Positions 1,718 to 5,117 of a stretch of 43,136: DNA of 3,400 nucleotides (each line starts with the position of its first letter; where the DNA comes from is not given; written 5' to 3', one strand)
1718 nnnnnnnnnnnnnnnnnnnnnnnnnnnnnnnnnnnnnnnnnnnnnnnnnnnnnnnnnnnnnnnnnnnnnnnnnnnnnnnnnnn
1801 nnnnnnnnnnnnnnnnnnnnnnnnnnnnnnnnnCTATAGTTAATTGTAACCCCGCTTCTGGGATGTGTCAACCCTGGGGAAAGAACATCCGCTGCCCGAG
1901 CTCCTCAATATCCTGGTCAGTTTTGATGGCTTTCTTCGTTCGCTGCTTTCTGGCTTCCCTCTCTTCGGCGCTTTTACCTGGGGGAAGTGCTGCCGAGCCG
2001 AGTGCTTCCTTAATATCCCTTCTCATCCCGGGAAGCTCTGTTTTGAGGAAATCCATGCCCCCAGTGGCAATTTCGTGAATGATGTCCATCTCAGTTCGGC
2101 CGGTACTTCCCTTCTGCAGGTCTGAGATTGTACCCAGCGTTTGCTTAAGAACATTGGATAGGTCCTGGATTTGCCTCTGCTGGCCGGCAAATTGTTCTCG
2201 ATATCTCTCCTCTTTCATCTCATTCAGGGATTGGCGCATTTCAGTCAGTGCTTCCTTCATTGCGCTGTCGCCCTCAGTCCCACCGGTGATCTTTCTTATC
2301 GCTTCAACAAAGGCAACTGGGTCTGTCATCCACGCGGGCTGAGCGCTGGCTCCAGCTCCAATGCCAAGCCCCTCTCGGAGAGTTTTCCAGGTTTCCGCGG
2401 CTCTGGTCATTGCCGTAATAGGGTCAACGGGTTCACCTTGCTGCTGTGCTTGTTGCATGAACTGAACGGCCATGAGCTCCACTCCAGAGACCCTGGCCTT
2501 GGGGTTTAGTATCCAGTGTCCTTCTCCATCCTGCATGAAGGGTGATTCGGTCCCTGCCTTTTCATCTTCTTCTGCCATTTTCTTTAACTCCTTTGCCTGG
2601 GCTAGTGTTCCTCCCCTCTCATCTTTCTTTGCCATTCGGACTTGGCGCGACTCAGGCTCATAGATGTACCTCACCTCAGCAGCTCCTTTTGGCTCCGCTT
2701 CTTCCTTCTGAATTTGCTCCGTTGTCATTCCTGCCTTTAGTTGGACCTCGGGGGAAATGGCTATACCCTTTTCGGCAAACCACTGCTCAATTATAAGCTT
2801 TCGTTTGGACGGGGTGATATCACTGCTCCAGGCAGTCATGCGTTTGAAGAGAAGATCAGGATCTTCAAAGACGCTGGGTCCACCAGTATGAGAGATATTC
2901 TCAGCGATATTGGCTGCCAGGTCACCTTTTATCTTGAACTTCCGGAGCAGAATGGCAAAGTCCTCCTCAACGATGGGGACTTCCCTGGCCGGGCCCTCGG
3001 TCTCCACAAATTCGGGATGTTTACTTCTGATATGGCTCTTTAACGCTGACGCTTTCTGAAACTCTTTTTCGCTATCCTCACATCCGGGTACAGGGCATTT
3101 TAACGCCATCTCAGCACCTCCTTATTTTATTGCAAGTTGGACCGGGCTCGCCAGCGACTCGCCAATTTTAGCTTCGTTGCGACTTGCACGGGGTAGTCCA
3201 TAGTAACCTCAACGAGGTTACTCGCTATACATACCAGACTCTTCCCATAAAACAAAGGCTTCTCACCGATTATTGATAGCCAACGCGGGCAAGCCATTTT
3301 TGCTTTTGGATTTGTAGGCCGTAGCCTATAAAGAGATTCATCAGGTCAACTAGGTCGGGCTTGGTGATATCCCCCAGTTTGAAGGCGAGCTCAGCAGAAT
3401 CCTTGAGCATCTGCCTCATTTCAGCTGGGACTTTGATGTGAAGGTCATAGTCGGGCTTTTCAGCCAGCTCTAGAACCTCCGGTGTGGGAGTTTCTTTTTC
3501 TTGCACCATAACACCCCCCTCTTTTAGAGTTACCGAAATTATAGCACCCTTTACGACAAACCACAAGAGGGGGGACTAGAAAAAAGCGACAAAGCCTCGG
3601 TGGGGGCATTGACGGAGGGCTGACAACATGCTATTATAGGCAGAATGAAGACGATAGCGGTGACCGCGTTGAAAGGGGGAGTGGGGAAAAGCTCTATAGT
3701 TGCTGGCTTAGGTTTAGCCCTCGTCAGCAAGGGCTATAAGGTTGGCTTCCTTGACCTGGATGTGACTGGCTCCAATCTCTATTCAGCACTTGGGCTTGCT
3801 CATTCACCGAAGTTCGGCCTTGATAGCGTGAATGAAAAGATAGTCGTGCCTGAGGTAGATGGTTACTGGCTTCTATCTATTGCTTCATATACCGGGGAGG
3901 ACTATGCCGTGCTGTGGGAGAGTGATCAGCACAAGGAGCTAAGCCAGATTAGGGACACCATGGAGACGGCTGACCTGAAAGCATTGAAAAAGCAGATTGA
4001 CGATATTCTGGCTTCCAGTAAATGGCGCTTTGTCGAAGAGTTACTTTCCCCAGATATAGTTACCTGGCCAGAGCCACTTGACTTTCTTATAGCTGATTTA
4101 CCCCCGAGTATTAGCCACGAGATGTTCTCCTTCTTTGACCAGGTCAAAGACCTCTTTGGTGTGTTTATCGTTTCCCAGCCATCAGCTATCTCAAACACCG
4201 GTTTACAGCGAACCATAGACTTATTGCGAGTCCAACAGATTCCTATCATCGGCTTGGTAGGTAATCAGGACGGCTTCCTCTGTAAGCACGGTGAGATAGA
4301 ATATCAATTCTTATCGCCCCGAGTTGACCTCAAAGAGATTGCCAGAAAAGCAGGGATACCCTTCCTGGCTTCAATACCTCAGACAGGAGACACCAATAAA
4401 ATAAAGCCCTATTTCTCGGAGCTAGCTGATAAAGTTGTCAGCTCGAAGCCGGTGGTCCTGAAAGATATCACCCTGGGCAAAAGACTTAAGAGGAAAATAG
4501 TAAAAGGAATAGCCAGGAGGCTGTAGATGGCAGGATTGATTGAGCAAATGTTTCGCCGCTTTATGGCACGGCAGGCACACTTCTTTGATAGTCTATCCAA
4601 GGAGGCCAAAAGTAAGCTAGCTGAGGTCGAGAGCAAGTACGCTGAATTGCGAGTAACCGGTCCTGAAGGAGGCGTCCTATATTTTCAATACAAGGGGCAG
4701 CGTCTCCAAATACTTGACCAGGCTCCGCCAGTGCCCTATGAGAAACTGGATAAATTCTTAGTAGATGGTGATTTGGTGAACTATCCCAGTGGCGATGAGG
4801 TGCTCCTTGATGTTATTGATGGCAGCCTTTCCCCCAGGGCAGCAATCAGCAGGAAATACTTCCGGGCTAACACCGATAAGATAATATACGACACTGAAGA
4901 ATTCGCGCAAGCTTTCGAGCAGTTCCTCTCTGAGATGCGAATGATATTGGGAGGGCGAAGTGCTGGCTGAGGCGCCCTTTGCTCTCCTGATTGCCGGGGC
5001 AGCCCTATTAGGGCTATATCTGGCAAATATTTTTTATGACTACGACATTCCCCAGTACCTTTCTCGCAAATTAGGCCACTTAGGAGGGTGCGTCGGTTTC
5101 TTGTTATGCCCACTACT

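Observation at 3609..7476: Virus-borne polyprenyl-lipid cassette: polyprenol-kinase-like + UbiA prenyltransferase + SDR epimerase/dehydratase, co-transcribed with an Mrp-like ATPase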

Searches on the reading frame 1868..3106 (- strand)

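Call 9: search_protein_families(library=pfam, proteins=[window:1868-3106:-], max_evalue=0.01)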
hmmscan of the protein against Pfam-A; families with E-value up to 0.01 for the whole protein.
window:1868-3106:- (412 aa): 1 family
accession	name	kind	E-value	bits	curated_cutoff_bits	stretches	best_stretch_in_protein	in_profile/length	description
PF16746.10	BAR_3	-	0.0015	18.7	31.7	1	265-332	54-121/235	BAR domain of APPL family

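Call 10: search_protein_families(library=phrogs, proteins=[window:1868-3106:-], max_evalue=0.01)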
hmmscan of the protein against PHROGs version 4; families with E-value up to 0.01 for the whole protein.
window:1868-3106:- (412 aa): 0 families

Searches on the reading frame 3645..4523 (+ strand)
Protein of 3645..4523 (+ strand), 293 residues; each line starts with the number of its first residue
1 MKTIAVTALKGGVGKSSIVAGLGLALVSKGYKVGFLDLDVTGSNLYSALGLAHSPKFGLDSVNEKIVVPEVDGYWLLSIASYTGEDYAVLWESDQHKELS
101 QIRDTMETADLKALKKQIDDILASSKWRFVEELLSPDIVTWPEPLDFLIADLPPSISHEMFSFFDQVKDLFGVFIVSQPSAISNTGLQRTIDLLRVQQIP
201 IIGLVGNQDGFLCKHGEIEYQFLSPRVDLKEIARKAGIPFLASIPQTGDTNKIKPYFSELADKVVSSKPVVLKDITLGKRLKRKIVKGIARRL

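Call 3: search_protein_families(library=pfam, proteins=[window:3645-4523:+], max_evalue=1)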
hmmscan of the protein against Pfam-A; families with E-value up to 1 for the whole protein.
window:3645-4523:+ (293 aa): 11 families
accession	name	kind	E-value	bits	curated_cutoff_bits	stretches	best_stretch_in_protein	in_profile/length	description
PF10609.15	ParA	-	9.4e-34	117.4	27.1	2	138-250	106-215/246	NUBPL iron-transfer P-loop NTPase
PF01656.29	CbiA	-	5.6e-11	42.9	25.4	1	4-186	1-54/125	CobQ/CobB/MinD/ParA nucleotide binding domain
PF13614.12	AAA_31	-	2.9e-09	37.6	27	1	1-193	1-163/177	AAA domain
PF13500.12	AAA_26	-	0.00011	22.5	27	1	2-36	1-35/198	AAA domain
PF06564.18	CBP_BcsQ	-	0.00021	21.3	21.3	1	1-45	1-43/234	Cellulose biosynthesis protein BcsQ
PF09140.17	MipZ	-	0.00042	20.1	20.7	1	3-41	2-40/262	ATPase MipZ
PF07015.17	VirC1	-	0.013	15.3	24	1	1-39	1-39/231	VirC1 protein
PF02374.21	ArsA_ATPase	-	0.017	14.8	24.3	1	3-40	3-39/305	Anion-transporting ATPase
PF03308.22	MeaB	-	0.017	14.6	23.1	1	11-41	42-72/273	Methylmalonyl Co-A mutase-associated GTPase MeaB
PF16575.11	CLP1_P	-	0.035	14.4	26.6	1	12-44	4-36/188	mRNA cleavage and polyadenylation factor CLP1 P-loop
PF01583.26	APS_kinase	-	0.19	12.2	21.1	1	3-52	4-52/152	Adenylylsulphate kinase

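Call 4: search_protein_families(library=ncbifam, proteins=[window:3645-4523:+], max_evalue=1)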
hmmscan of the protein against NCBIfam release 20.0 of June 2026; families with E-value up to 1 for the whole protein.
window:3645-4523:+ (293 aa): 20 families
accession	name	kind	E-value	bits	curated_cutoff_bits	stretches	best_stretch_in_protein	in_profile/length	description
NF041136.1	MrpORP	equivalog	1.2e-30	107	450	2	139-247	110-215/365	iron-sulfur cluster carrier protein MrpORP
NF008669.0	PRK11670.1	equivalog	7.9e-16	57.9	348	2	3-103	109-208/369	iron-sulfur cluster carrier protein ApbC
TIGR01969.1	minD_arch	subfamily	6.4e-09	35.4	201.75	1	3-54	2-53/251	cell division ATPase MinD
TIGR01968.1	minD_bact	equivalog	3.6e-08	33.1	212.9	1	2-52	2-52/261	septum site-determining protein MinD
NF041546.1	ParA_partition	equivalog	1.6e-07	31.1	180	1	3-45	1-43/203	ParA family partition ATPase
TIGR03371.1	cellulose_yhjQ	equivalog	1.2e-06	28.3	157.85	1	1-53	1-52/246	cellulose biosynthesis protein BcsQ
NF047398.1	AAA_KGGVGR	domain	0.00071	19.9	90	1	1-41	2-42/190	KGGVGR-motif variant AAA ATPase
NF008079.0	PRK10818.1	equivalog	0.0014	18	508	1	3-50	4-51/270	septum site-determining protein MinD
NF010443.0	PRK13869.1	subfamily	0.0016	17.3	446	1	2-49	122-168/405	plasmid-partitioning protein RepA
TIGR03453.1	partition_RepA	equivalog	0.004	16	348.45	1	2-43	105-146/387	plasmid partitioning protein RepA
TIGR01007.1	eps_fam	subfamily_domain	0.0051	16.4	108.05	1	1-44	17-60/204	polysaccharide biosynthesis tyrosine autokinase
NF010423.0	PRK13849.1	equivalog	0.0062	15.9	313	1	1-39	1-39/231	conjugal transfer ATPase VirC1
TIGR03815.1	CpaE_hom_Actino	equivalog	0.012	14.7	154.45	1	3-55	113-165/340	septum site-determining protein Ssd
TIGR00455.1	apsK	equivalog_domain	0.013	15.2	138.7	1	6-53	23-69/184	adenylyl-sulfate kinase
NF006958.0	PRK09435.1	equivalog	0.02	13.9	329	1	11-40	66-95/333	methylmalonyl Co-A mutase-associated GTPase MeaB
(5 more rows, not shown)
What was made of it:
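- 3645..4526 (+): Mrp/NBP35-family P-loop ATPase (deviant Walker A KGGVGKS). The CxxC Fe-S motif is degenerate (FLCKHG). The C-terminus is a basic tail, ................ PF10609 9.4e-34, MrpORP 1.2e-30 (calls 3, 4).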

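Call 5: search_protein_families(library=phrogs, proteins=[window:3645-4523:+], max_evalue=1)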
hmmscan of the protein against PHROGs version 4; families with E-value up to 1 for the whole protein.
window:3645-4523:+ (293 aa): 2 families
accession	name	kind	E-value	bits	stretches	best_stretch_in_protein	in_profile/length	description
phrog_164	-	DNA, RNA and nucleotide metabolism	1.7e-14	54.8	1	1-264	224-469/500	ParA-like partition protein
phrog_18931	-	unknown function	0.21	12.4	1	1-37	2-38/49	-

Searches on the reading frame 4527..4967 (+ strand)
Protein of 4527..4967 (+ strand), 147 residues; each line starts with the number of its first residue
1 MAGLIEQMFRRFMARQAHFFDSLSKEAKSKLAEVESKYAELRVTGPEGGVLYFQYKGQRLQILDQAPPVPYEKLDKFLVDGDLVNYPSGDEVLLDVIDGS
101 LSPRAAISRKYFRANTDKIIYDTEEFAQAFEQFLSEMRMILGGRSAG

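Call 3: search_protein_families(library=pfam, proteins=[window:4527-4967:+], max_evalue=1)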
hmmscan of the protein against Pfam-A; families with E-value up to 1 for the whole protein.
window:4527-4967:+ (147 aa): 1 family
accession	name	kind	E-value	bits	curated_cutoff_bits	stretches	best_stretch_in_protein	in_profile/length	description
PF02036.22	SCP2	-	0.15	12.8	21.3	1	24-65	9-49/101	SCP-2 sterol transfer family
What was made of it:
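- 4527..4970 (+): 147-aa soluble SCP2-fold protein, a putative carrier of hydrophobic or isoprenoid lipid. Pfam SCP2 E 0.15 (call 3).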

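Call 4: search_protein_families(library=ncbifam, proteins=[window:4527-4967:+], max_evalue=1)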
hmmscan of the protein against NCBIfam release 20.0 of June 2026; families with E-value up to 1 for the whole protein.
window:4527-4967:+ (147 aa): 0 families

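Call 5: search_protein_families(library=phrogs, proteins=[window:4527-4967:+], max_evalue=1)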
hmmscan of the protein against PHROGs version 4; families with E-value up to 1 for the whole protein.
window:4527-4967:+ (147 aa): 1 family
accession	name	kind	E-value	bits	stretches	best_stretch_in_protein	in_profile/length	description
phrog_13673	-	unknown function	0.054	14.7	1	25-70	25-69/77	-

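Call 42: find_homologous_proteins(query=window:4527-4967:+, max_evalue=0.001)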
Query window:4527-4967:+ (147 aa): 263 proteins with E <= 0.001 among 300 candidates; the best 120 are listed.
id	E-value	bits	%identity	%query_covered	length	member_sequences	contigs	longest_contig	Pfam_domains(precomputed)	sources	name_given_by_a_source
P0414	1.0e-83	296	93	99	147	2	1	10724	-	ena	-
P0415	4.5e-83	294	93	99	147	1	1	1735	-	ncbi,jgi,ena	ncbi:hypothetical protein ES703_120969 [subsurface metagenome]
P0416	6.2e-83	294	92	99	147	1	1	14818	-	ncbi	ncbi:hypothetical protein ES707_04428 [subsurface metagenome]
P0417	9.0e-83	293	93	98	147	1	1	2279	-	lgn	-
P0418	2.3e-82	292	92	100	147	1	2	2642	-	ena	-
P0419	2.7e-82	292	91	100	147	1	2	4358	-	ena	-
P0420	8.3e-82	290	92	98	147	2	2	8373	-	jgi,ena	-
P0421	1.4e-81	289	90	99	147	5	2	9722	-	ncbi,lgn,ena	ncbi:hypothetical protein ES705_34509 [subsurface metagenome]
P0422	3.6e-81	288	91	99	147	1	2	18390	-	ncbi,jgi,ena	ncbi:hypothetical protein ES703_24832 [subsurface metagenome]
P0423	4.4e-81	288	92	99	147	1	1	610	-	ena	-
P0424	7.9e-81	287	93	100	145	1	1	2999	-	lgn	-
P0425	8.1e-81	287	94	99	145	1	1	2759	-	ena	-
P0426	8.9e-81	287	93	97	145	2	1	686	-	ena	-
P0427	9.9e-81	287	91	99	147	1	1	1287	-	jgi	-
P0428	2.1e-80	286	93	100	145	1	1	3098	-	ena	-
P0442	1.6e-76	273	86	99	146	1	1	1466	-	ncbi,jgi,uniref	ncbi:unnamed protein product [marine sediment metagenome]|uniref:SCP2 domain-containing protein n=1 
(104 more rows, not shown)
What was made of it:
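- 4527..4970 (+): Close homologue P0442 is named 'SCP2 domain-containing' by UniRef (call 42).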

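Call 54: predict_structure(alignment_id=A5)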
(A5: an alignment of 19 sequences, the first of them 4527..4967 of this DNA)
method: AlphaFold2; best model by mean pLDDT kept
length: 147 residues; sequences in the alignment: 19
mean_pLDDT: 70.2   pTM: 0.67
mean pLDDT of the five models: 70.2, 57.6, 47.5, 46.2, 41.0
residues with pLDDT >= 90: 0; 70-90: 85; 50-70: 45; < 50: 17
segments of 3 or more residues with pLDDT < 50: 117-126, 142-147
pLDDT, mean of each block of 10 residues (from residue 1): 72 67 60 69 86 77 86 81 84 81 77 57 48 58 44
secondary structure, 60 per line:
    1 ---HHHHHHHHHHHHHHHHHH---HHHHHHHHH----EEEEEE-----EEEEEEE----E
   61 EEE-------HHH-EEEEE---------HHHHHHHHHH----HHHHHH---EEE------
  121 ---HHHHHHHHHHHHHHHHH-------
elements in order: H4-21 H25-33 E38-43 E49-55 E60-63 E75-79 H89-98 H103-108 E112-114 H124-140
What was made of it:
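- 4527..4970 (+): AF2 model pLDDT 70 (call 54).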

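Call 57: search_solved_structures(query=A5, max_evalue=10, show_alignments=2)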
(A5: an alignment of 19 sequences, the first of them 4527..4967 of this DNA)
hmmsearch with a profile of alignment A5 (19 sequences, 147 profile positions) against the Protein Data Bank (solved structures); distinct sequences matched with E-value up to 10: 3.
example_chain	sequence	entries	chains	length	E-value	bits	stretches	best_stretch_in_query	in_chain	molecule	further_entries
4bkg_A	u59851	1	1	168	0.14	15.4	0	35-58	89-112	SMALL UBIQUITIN-RELATED MODIFIER 2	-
3von_A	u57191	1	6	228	0.34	14.2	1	28-65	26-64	Ubiquitin thioesterase OTUB1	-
2zfy_A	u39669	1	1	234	0.35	14.1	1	28-65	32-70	Ubiquitin thioesterase OTUB1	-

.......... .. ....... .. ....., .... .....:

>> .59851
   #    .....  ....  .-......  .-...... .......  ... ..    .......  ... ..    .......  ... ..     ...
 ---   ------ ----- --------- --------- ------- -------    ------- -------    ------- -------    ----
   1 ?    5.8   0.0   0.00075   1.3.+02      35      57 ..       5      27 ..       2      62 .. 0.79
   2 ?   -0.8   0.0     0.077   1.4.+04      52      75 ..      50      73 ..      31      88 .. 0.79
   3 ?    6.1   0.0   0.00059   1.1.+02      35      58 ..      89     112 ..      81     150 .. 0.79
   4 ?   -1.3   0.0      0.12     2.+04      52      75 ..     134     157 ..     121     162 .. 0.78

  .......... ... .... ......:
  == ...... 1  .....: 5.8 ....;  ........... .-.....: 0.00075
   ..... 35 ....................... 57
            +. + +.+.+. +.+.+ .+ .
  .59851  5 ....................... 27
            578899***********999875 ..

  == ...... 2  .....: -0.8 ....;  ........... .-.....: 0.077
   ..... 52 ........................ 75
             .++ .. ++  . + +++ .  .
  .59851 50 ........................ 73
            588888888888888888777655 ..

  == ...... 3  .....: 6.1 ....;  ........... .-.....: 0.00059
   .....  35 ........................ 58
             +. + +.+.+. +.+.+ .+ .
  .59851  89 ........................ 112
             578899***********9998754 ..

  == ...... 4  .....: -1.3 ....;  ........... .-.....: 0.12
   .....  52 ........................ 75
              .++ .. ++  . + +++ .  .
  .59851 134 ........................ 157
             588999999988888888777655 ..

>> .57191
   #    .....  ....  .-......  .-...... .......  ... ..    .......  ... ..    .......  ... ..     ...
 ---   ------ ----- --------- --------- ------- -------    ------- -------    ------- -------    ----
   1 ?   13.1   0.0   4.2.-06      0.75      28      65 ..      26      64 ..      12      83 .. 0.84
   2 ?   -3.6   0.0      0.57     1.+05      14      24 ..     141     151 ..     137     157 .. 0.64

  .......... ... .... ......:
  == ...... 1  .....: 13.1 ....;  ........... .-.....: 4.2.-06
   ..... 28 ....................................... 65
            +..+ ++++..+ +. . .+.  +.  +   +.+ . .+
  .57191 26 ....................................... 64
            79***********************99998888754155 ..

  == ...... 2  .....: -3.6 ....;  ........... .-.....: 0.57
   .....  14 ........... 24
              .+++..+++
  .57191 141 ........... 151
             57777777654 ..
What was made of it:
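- On SCP2 sterol/lipid carrier fold: The family profile finds no SCP2 entry in the PDB (call 57).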

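Call 60: fold_search(model_id=the predicted structure, library=pdb)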
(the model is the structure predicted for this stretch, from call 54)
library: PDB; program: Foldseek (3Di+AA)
matches with E <= 10: 227; with E <= 0.001: 2
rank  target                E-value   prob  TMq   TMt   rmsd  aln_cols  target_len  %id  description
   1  6h6p_A                7.9e-04  1.00  0.43  0.51   5.5       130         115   10  UbiJ-SCP2 Ubiquinone synthesis protein (released 2019-02-13)
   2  6h6n_B                9.5e-04  1.00  0.40  0.48   5.7       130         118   12  UbiJ-SCP2 Ubiquinone synthesis protein (released 2019-02-13)
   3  6z1w                  1.1e-03  1.00  0.40  0.48   7.2       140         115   12  Crystal structure of human steroid carrier protein SL (SCP-2L) mutant A100C (released 2021-03-03)
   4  8af2_A                1.2e-03  1.00  0.42  0.49   7.8       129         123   12  Human Sterol Carrier Protein with unnatural amino acid 2,2'-bipyridine alanine incorporated at position 111 (released 2023-08-16)
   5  6h6o_A                1.3e-03  1.00  0.42  0.49   5.6       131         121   11  UbiJ-SCP2 Ubiquinone synthesis protein (released 2019-02-13)
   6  6h6o_B                1.5e-03  1.00  0.41  0.49   5.7       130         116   12  UbiJ-SCP2 Ubiquinone synthesis protein (released 2019-02-13)
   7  1ikt                  1.7e-03  1.00  0.41  0.48   7.4       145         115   14  LIGANDED STEROL CARRIER PROTEIN TYPE 2 (SCP-2) LIKE DOMAIN OF HUMAN MULTIFUNCTIONAL ENZYME TYPE 2 (MFE-2) (released 2001-11-14)
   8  6h6n_A                2.5e-03  1.00  0.42  0.47   5.6       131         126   11  UbiJ-SCP2 Ubiquinone synthesis protein (released 2019-02-13)
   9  8af3                  2.7e-03  1.00  0.41  0.48   6.6       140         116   14  Sterol carrier protein Artifical metalloenzyme incorporating Q111C mutation coupled to 2,2'-bipyridine (released 2023-08-16)
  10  6h6p_D                2.9e-03  1.00  0.42  0.49   5.4       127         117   12  UbiJ-SCP2 Ubiquinone synthesis protein (released 2019-02-13)
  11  1pz4                  2.9e-03  1.00  0.41  0.50   5.5       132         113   13  The structural determination of an insect (mosquito) Sterol Carrier Protein-2 with a ligand bound C16 Fatty Acid at 1.35 (released 2003-09-30)
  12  6z1x                  3.4e-03  0.99  0.40  0.48   7.4       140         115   13  Crystal structure of human steroid carrier protein SL (SCP-2L) mutant V83C (released 2021-03-03)
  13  6h6p_C                4.4e-03  1.00  0.38  0.45   5.4       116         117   12  UbiJ-SCP2 Ubiquinone synthesis protein (released 2019-02-13)
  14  7tl5_A                5.3e-03  0.99  0.36  0.10   8.5       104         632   12  Crystal structure of putative hydrolase yjcS from Klebsiella pneumoniae. (released 2022-02-02)
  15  6ovp_B                5.6e-03  1.00  0.47  0.52   5.7       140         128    9  Sterol Carrier Protein 2 from Yarrowia Lipolytica (apo form) (released 2020-05-20)
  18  6h6p_B                1.1e-02  0.99  0.42  0.50   5.3       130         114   11  UbiJ-SCP2 Ubiquinone synthesis protein (released 2019-02-13)
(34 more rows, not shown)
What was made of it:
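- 4527..4970 (+): The top ~28 Foldseek PDB hits are almost all SCP2-fold proteins or SCP2-like domains; best is UbiJ-SCP2 6h6p, E 7.9e-4, prob 1.0 (call 60).
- On SCP2 sterol/lipid carrier fold: The top ~28 Foldseek hits are almost all SCP2-fold proteins or SCP2-like domains, with prob 0.95-1.0 for most; best is UbiJ at E 7.9e-4 (call 60).
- Closest known: Ubi metabolon lipid carriers UbiJ and UbiT. Same: The p147 model matches the UbiJ SCP2 domain best (6h6p, call 60), and the gene lies in one operon with a UbiA-family prenyltransferase.
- p147: SCP2 fold, with UbiJ as the top match (call 60).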

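Call 96: find_related_loci(query=A5, collection=viral_contigs, flank=6000)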
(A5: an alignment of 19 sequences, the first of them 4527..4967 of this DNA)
Query A5 (147 aa) in viral_contigs; peptide patterns used: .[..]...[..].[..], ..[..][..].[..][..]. (x = any residue, [..] = any of these).
74 stretches matched a pattern, but none encodes a relative of the query by tblastn (E <= 1e-3).
